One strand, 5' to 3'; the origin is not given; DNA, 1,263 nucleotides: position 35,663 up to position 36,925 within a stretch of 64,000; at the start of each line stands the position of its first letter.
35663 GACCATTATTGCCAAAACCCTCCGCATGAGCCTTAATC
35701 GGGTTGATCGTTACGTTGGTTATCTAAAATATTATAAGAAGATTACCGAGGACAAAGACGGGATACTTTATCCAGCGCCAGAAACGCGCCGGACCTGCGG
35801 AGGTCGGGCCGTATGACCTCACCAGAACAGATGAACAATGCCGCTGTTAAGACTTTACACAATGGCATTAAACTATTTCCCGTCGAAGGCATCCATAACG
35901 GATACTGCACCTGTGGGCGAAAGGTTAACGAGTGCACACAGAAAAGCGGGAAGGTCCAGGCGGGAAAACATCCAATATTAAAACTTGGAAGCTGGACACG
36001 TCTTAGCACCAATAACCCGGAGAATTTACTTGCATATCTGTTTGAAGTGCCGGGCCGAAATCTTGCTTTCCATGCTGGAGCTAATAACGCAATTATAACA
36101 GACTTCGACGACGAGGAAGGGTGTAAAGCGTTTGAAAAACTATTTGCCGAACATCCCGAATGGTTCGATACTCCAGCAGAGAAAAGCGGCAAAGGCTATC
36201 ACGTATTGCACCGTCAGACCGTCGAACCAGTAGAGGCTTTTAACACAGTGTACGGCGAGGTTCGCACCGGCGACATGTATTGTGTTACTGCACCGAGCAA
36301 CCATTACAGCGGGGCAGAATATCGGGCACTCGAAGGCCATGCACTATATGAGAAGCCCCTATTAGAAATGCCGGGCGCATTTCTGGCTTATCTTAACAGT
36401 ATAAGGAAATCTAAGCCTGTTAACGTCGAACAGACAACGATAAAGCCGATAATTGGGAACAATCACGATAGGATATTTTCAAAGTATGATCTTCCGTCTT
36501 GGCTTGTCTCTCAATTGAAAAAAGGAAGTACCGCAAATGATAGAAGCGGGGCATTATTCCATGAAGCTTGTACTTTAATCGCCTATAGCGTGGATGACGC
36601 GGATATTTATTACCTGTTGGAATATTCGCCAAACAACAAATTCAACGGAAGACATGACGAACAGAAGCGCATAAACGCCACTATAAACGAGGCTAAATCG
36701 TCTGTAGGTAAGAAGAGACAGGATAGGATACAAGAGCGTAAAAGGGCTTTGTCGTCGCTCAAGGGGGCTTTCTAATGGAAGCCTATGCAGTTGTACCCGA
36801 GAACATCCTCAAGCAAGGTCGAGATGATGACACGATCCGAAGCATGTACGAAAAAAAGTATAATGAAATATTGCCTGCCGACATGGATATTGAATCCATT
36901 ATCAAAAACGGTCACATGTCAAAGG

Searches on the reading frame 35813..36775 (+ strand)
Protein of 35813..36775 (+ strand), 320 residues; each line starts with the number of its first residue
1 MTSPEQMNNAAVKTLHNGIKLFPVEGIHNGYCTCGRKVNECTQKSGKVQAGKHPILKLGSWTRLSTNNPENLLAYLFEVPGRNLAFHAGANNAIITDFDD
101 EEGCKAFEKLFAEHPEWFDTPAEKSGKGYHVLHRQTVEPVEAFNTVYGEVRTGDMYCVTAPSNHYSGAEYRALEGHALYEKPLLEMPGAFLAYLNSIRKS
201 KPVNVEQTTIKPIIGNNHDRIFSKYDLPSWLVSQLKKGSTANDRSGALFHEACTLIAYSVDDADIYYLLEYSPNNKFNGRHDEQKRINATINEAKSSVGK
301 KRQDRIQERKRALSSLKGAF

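Call 7: search_protein_families(library=pfam, proteins=[window:35813-36775:+], max_evalue=0.01)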
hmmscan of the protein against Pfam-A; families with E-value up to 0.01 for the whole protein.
window:35813-36775:+ (320 aa): 1 family
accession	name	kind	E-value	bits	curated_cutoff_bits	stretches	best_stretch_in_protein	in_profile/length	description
PF09250.16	Prim-Pol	-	1.7e-13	51.8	22.8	1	13-187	3-156/158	Bifunctional DNA primase/polymerase, N-terminal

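Call 25: search_protein_families(library=ncbifam, proteins=[window:35813-36775:+], max_evalue=0.01)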
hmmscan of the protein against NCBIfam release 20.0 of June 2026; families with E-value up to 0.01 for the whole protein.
window:35813-36775:+ (320 aa): 0 families

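Call 51: search_protein_families(library=padloc, proteins=[window:35813-36775:+], max_evalue=0.01)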
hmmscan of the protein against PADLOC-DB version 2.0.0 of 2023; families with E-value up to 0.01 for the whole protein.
window:35813-36775:+ (320 aa): 0 families

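Call 67: search_dna_similar(query=window:35813-36775:+, collection=phages, mode=protein, max_evalue=0.001, max_rows=12)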
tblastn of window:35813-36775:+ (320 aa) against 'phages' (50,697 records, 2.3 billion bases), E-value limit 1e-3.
Records with a match: 11; places in all: 11; records where one place covers at least 80% of the query: 0.
Best place of each record, by identity: <60% 11.
By first word of the organism name: Klebsiella 4; Pseudoalteromonas 4; Vibrio 2; Actinomycetia 1.
By host as written in the record: Klebsiella sp. M5a1 4; Pseudoalteromonas atlantica 2; Pseudoalteromonas sp. 2; Vibrio kanaloae 1; Actinomycetia bacterium 1; Vibrio splendidus 1.
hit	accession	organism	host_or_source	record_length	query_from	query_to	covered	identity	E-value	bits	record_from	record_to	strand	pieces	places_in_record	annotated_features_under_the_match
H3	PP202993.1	Klebsiella phage vB_KM5a1-KLB5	Klebsiella sp. M5a1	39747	6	222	68%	25.9%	2e-8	62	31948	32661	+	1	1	bifunctional DNA primase/polymerase domain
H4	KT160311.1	Vibrio phage H188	Vibrio kanaloae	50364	10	231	69%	23.2%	4e-4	48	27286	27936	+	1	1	bifunctional DNA primase/polymerase domain protein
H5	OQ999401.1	Actinomycetia phage DSL-LC01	Actinomycetia bacterium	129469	6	199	61%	25.8%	7e-9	63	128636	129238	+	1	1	DNA primase/helicase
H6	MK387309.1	Pseudoalteromonas phage C7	Pseudoalteromonas atlantica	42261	1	210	66%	23.4%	1e-6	56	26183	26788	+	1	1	putative bifunctional DNA primase/polymerase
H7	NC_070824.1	Pseudoalteromonas phage C7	Pseudoalteromonas atlantica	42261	1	210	66%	23.4%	1e-6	56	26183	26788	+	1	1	putative bifunctional DNA primase/polymerase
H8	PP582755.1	Klebsiella phage vB_KM5a1-KLB28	Klebsiella sp. M5a1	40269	18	171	48%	28.9%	5e-7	57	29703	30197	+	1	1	bifunctional DNA primase/polymerase domain protein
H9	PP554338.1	Klebsiella phage vB_KM5a1-KLB24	Klebsiella sp. M5a1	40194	18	171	48%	28.3%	2e-6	55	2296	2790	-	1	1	bifunctional DNA primase polymerase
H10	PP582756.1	Klebsiella phage vB_KM5a1-KLB29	Klebsiella sp. M5a1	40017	18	171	48%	28.3%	5e-5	51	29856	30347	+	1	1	bifunctional DNA primase polymerase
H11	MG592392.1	Vibrio phage 1.005.O._10N.286.48.F2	Vibrio splendidus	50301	10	168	50%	25.5%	4e-4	48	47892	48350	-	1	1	coil containing protein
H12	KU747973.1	Pseudoalteromonas phage vB_PspS-H40/1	Pseudoalteromonas sp.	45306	4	128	39%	27.6%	5e-5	51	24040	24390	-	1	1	putative bifunctional DNA primase/polymerase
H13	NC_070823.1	Pseudoalteromonas phage vB_PspS-H40/1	Pseudoalteromonas sp.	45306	4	128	39%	27.6%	5e-5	51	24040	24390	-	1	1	putative bifunctional DNA primase/polymerase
